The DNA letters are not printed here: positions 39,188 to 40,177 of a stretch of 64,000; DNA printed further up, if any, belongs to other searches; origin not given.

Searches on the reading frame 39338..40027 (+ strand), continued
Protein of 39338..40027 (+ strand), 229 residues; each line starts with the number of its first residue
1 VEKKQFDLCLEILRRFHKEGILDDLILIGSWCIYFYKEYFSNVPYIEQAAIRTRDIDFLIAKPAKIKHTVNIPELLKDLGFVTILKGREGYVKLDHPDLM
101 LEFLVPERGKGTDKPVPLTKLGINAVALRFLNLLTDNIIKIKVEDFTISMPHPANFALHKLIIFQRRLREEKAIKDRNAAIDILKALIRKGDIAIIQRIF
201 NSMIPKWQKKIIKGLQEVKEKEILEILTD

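Call 29: search_dna_similar(query=window:39338-40027:+, collection=plasmids, mode=protein, max_evalue=0.001, max_rows=30)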
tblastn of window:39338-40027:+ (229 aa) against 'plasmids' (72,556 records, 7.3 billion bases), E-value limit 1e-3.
Records with a match: 242; places in all: 247; records where one place covers at least 80% of the query: 38.
Best place of each record, by identity: <60% 242.
By first word of the organism name: Pseudosulfitobacter 46; Rhizobium 40; Sinorhizobium 28; Paracoccus 22; Agrobacterium 18; Phaeobacter 10; Leisingera 9; Cereibacter 9; Labrenzia 7; Roseovarius 7; and 29 more.
By predicted mobility (MOB-suite, as given by PLSDB): non-mobilizable 144; conjugative 80; mobilizable 18.
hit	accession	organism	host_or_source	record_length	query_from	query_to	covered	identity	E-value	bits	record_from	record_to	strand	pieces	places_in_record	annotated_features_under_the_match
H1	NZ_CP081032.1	Leisingera aquaemixtae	-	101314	26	227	88%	28.5%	3e-5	52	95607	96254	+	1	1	GSU2403 family nucleotidyltransferase fold protein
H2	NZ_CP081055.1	Leisingera aquaemixtae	-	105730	26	227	88%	28.5%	3e-5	52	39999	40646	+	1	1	GSU2403 family nucleotidyltransferase fold protein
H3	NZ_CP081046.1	Leisingera aquaemixtae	-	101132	26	227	88%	28.5%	3e-5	52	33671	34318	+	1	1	GSU2403 family nucleotidyltransferase fold protein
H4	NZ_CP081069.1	Leisingera caerulea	-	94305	26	224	87%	28.6%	3e-5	52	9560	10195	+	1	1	GSU2403 family nucleotidyltransferase fold protein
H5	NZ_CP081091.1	Leisingera caerulea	-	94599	26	224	87%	28.6%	8e-5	50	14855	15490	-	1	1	GSU2403 family nucleotidyltransferase fold protein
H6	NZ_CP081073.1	Leisingera caerulea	-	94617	26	224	87%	28.6%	1e-4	50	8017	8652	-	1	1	GSU2403 family nucleotidyltransferase fold protein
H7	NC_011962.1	Cereibacter sphaeroides KD131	-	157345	26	218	84%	29.3%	3e-7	58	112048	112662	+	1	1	GSU2403 family nucleotidyltransferase fold protein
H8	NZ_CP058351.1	Peteryoungia desertarenae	Pure culture,Saline Desert Soil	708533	26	214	83%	29.7%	5e-8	60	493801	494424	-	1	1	GSU2403 family nucleotidyltransferase fold protein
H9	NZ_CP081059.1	Leisingera aquaemixtae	-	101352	26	224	87%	28.1%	5e-5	51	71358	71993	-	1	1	GSU2403 family nucleotidyltransferase fold protein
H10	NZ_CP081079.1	Leisingera caerulea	-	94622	26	224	87%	28.1%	6e-5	51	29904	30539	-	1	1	GSU2403 family nucleotidyltransferase fold protein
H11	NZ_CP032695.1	Rhizobium jaguaris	Calliandra grandiflora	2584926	26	221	86%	28.3%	9e-8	59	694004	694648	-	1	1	none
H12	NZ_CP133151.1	Sinorhizobium chiapasense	Acaciella angustissima,cell culture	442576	26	214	83%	28.7%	7e-8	60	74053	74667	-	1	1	GSU2403 family nucleotidyltransferase fold protein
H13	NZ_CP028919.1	Gemmobacter aquarius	Whole organism,fresh water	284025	26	224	87%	26.9%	1e-8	62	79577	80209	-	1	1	GSU2403 family nucleotidyltransferase fold protein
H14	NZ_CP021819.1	Sinorhizobium meliloti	Medicago truncatula,Single Cell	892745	26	223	86%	26.6%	4e-5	52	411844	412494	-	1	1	GSU2403 family nucleotidyltransferase fold protein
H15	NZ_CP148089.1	Sinorhizobium meliloti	Medicago sativa,cell culture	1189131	26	223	86%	26.6%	4e-5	52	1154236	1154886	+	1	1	record has no annotation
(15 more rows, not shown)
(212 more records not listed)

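Call 30: get_annotated_region(hit=H7, flank=3000)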
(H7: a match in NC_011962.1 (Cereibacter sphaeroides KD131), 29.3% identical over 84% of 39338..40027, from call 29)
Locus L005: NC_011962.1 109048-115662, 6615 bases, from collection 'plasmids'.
description: Cereibacter sphaeroides KD131 plasmid pRSKD131A, complete sequence
organism: Cereibacter sphaeroides KD131 (NCBI taxid 557760)
taxonomy: Bacteria; Pseudomonadota; Alphaproteobacteria; Rhodobacterales; Paracoccaceae; Cereibacter; Cereibacter sphaeroides; Cereibacter sphaeroides KD131
host: -; source: -; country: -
typing (MOB-suite, as given by PLSDB): non-mobilizable
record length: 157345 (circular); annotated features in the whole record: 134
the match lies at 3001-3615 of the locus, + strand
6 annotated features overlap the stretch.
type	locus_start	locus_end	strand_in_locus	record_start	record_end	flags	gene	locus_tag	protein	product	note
CDS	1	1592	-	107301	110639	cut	-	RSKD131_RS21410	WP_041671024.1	M10 family metallopeptidase C-terminal domain-containing protein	-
CDS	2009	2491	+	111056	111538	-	-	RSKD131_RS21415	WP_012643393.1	YetF domain-containing protein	-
CDS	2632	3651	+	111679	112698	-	-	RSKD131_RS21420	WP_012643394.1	GSU2403 family nucleotidyltransferase fold protein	-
CDS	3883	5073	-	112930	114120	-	-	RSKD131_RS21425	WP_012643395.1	PHB depolymerase family esterase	-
CDS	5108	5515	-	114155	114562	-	-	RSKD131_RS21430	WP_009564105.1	CopG family transcriptional regulator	-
CDS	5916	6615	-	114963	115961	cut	-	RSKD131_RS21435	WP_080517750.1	NAD-dependent epimerase/dehydratase family protein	-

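Call 31: get_annotated_region(hit=H13, flank=3000)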
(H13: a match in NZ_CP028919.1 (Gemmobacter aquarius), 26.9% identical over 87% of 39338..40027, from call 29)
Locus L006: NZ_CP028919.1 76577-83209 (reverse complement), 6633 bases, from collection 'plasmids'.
description: Gemmobacter aquarius strain HYN0069 plasmid unnamed1, complete sequence
organism: Gemmobacter aquarius (NCBI taxid 2169400)
taxonomy: Bacteria; Pseudomonadota; Alphaproteobacteria; Rhodobacterales; Paracoccaceae; Gemmobacter; Gemmobacter aquarius
host: -; source: Whole organism,fresh water; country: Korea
typing (MOB-suite, as given by PLSDB): non-mobilizable
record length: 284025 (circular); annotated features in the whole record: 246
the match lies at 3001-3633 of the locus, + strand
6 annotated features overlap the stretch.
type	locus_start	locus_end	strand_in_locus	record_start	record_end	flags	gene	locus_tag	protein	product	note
CDS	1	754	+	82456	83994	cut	istA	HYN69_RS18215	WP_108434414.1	IS21 family transposase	-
CDS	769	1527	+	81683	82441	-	istB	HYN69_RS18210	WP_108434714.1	IS21-like element helper ATPase IstB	-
CDS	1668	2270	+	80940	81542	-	-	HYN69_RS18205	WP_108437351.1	response regulator transcription factor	GO:0000160 - phosphorelay signal transduction system [Evidence IEA]; GO:0006355 - regulation of DNA-templated ...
CDS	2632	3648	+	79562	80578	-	-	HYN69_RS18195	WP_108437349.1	GSU2403 family nucleotidyltransferase fold protein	-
CDS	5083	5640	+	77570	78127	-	-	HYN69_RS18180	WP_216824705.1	hypothetical protein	-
CDS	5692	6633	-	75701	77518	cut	-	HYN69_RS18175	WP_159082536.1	glycosyltransferase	-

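Call 32: get_annotated_region(hit=H1, flank=3000)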
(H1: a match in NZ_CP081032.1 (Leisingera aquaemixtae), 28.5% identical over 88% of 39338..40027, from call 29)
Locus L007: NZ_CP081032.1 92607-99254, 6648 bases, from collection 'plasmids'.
description: Leisingera aquaemixtae strain M583 plasmid unnamed1, complete sequence
organism: Leisingera aquaemixtae (NCBI taxid 1396826)
taxonomy: Bacteria; Pseudomonadota; Alphaproteobacteria; Rhodobacterales; Roseobacteraceae; Leisingera; Leisingera aquaemixtae
host: -; source: -; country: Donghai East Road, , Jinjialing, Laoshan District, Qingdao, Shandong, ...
typing (MOB-suite, as given by PLSDB): non-mobilizable
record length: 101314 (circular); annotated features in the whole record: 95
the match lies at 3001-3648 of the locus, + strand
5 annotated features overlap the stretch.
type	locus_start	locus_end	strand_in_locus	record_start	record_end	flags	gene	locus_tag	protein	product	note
CDS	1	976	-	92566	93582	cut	dctP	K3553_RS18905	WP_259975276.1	TRAP transporter substrate-binding protein DctP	GO:0055085 - transmembrane transport [Evidence IEA]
CDS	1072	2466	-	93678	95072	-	-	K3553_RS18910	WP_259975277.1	PLP-dependent aminotransferase family protein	-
CDS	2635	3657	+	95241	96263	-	-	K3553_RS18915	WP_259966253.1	GSU2403 family nucleotidyltransferase fold protein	-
CDS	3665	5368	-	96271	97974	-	-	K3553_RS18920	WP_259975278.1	AMP-binding protein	-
CDS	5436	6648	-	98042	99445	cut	-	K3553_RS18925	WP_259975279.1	aldehyde dehydrogenase family protein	-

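Call 37: search_protein_families(library=pfam, proteins=[L005:2632-3648:+], max_evalue=0.01)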
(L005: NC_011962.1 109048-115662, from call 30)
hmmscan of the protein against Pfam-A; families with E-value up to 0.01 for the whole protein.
L005:2632-3648:+ (339 aa): 1 family
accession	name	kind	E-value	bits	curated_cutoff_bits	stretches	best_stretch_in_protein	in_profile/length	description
PF12281.14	NTP_transf_8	-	4.3e-72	243.1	26.3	1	104-311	1-217/218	Nucleotidyltransferase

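Call 45: search_solved_structures(query=A2, max_evalue=10, show_alignments=2)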
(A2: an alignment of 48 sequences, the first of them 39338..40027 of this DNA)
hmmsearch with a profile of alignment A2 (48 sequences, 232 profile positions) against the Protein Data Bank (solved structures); distinct sequences matched with E-value up to 10: 1.
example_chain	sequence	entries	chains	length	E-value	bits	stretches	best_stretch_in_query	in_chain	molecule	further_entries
6z2j_A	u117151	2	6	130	1.1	12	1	149-220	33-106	Deoxynucleotidyltransferase terminal-interacting protein 1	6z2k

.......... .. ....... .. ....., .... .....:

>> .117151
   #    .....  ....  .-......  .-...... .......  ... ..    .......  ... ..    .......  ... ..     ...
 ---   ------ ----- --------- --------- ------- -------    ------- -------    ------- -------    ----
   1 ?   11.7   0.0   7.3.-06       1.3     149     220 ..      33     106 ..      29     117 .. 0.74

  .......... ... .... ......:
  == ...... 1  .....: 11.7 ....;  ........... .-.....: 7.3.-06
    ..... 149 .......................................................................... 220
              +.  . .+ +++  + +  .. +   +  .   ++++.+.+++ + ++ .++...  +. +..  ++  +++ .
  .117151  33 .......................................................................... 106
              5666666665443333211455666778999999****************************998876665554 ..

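Call 52: find_related_loci(query=window:39338-40027:+, collection=viral_contigs, flank=4000)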
Query window:39338-40027:+ (229 aa) in viral_contigs; peptide patterns used: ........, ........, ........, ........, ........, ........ (x = any residue, [..] = any of these).
9 stretches matched a pattern, but none encodes a relative of the query by tblastn (E <= 1e-3).

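Call 63: find_related_loci(query=A4, collection=genome_contigs, flank=3000)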
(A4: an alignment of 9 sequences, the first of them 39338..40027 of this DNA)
Query A4 (229 aa) in genome_contigs; peptide patterns used: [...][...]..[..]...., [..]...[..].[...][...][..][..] (x = any residue, [..] = any of these).
600 stretches matched a pattern (row limit reached: there are more); 520 encode a relative of the query (tblastn E <= 1e-3); the best 80 are kept; 80 distinct loci.
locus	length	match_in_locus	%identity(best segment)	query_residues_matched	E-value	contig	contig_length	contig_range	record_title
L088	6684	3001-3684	86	1-228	4e-133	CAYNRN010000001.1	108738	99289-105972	MAG TPA_asm: uncultured Planctomycetales bacterium isolate SRP098346_co1_174 genome assembly, contig: NODE_28_length_108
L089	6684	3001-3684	84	1-228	3e-129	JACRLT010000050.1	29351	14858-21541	MAG: Candidatus Omnitrophota bacterium isolate NC_groundwater_1888_Pr3_B-0.1um_46_13 SR2-18-B1_coassembly_544280, whole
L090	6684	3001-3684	82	1-228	9e-129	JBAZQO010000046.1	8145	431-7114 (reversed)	MAG: Candidatus Omnitrophota bacterium isolate SO_2017_SWC_55 scaffold_7566_c1_LP-4_2017, whole genome shotgun sequence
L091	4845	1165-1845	80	1-227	1e-125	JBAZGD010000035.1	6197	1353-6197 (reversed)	MAG: Candidatus Omnitrophota bacterium isolate SO_2017_LW3_36 NODE_45085_length_6197_cov_2.434761_LW162_2017, whole geno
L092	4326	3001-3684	77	1-228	5e-122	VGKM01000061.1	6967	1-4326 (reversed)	MAG: Candidatus Omnitrophota bacterium isolate K_DeepCast_150m_m1_084 K_DeepCast_150m_m1_084_Ga0194126_10023100, whole g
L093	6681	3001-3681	72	1-227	5e-113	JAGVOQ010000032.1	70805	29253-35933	MAG: Candidatus Omnitrophota bacterium isolate DeMMO3_19 c_000000001990, whole genome shotgun sequence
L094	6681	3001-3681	73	1-227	1e-112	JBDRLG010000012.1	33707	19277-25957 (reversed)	MAG: Candidatus Omnitrophota bacterium isolate MEGAHIT-group-1.764 k141_3570023, whole genome shotgun sequence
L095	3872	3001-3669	71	1-223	2e-112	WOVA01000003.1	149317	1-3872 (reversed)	MAG: Elusimicrobia bacterium isolate X2_MetaBAT.4 scaffold_60, whole genome shotgun sequence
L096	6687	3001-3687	71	1-229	1e-110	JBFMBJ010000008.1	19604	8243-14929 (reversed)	MAG: Candidatus Omnitrophota bacterium isolate MAG161 MAG161_8, whole genome shotgun sequence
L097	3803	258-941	70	1-228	6e-111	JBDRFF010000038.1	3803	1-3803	MAG: Candidatus Omnitrophota bacterium isolate MEGAHIT-group-1.354 k141_7461762, whole genome shotgun sequence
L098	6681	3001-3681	70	1-227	6e-109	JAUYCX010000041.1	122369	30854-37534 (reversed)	MAG: Candidatus Omnitrophota bacterium isolate C20_maxbin.112_sub C20_k141_579625, whole genome shotgun sequence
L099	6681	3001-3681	69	1-227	4e-108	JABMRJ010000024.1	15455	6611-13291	MAG: Candidatus Omnitrophota bacterium isolate bin.182 k141_1111771, whole genome shotgun sequence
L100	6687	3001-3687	69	1-229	4e-108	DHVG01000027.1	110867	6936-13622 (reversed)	MAG TPA_asm: Elusimicrobia bacterium UBA5214 UBA5214_contig_66, whole genome shotgun sequence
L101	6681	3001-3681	70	1-227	2e-107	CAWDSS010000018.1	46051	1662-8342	MAG: Candidatus Omnitrophota bacterium isolate MFD03726.bin.2.139 genome assembly, contig: contig_98159, whole genome sh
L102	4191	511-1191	70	1-227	7e-108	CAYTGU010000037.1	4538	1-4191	MAG TPA_asm: uncultured bacterium isolate binchicken_co9_176 genome assembly, contig: NODE_10127_length_4538_cov_25.6841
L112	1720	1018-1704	65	1-229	2e-108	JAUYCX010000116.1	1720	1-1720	MAG: Candidatus Omnitrophota bacterium isolate C20_maxbin.112_sub C20_k141_301941, whole genome shotgun sequence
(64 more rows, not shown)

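Call 73: search_protein_families(library=phrogs, proteins=[window:39338-40027:+, L005:2632-3648:+], max_evalue=0.01)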
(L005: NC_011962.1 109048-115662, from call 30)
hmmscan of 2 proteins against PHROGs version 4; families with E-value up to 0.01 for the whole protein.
window:39338-40027:+ (229 aa): 0 families

L005:2632-3648:+ (339 aa): 0 families

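Call 74: search_dna_similar(query=window:39338-40027:+, collection=phages, mode=protein, max_evalue=0.001, max_rows=10)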
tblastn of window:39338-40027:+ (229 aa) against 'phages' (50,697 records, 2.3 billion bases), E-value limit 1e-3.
No match.
